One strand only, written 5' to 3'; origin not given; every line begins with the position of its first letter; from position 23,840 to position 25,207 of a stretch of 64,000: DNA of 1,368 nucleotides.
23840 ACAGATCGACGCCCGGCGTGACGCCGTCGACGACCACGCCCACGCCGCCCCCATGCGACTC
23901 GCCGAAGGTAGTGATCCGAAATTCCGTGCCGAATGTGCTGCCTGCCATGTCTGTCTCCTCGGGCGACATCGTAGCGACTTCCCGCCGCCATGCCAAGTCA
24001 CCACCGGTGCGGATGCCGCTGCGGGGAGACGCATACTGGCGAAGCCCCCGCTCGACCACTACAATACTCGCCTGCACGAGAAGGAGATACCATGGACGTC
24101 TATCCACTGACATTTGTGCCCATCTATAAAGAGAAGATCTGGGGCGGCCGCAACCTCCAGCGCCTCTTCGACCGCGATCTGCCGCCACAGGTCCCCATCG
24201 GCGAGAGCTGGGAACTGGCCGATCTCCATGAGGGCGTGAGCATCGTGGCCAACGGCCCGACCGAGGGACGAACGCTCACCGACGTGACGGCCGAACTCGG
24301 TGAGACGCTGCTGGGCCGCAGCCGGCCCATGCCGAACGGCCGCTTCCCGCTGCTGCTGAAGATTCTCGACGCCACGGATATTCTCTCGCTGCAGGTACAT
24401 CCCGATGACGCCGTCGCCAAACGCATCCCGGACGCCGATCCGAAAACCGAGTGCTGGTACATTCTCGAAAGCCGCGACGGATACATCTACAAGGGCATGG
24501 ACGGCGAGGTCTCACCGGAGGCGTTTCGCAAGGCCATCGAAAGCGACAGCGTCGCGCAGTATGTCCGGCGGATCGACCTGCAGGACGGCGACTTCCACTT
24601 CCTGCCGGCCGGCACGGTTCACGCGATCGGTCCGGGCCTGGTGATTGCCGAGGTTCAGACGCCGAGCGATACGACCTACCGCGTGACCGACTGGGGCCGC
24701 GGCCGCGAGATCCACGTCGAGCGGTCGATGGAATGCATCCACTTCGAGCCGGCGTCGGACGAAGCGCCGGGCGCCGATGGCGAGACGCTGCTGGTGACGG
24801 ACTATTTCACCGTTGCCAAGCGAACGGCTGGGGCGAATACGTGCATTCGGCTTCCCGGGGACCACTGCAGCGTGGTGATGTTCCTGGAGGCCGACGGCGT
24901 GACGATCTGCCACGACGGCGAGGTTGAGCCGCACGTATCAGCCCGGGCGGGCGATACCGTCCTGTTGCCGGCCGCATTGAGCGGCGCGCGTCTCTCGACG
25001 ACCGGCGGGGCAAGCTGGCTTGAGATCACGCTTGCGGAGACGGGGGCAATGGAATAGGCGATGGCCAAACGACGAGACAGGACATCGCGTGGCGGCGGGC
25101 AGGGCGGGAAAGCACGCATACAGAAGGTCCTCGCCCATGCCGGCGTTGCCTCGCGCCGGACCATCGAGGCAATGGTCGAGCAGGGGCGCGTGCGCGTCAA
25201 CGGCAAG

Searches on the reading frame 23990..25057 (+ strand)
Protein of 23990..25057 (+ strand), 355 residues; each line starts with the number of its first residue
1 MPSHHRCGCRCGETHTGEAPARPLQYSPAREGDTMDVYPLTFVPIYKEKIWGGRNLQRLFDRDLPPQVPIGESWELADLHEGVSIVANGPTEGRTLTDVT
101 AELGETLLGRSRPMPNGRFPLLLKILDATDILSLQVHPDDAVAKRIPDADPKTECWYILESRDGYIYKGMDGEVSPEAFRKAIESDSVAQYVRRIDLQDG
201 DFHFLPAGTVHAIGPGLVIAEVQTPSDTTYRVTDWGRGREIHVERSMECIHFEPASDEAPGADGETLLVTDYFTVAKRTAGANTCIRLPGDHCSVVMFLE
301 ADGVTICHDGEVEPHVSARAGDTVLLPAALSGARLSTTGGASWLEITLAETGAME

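Call 88: search_protein_families(library=pfam, proteins=[window:23990-25057:+], max_evalue=0.00001)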
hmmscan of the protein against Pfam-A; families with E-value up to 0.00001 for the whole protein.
window:23990-25057:+ (355 aa): 1 family
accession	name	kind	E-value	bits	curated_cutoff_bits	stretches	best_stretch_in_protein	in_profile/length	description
PF20511.4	PMI_typeI_cat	-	1.3e-13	51.8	22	1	44-152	6-116/143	Phosphomannose isomerase type I, catalytic domain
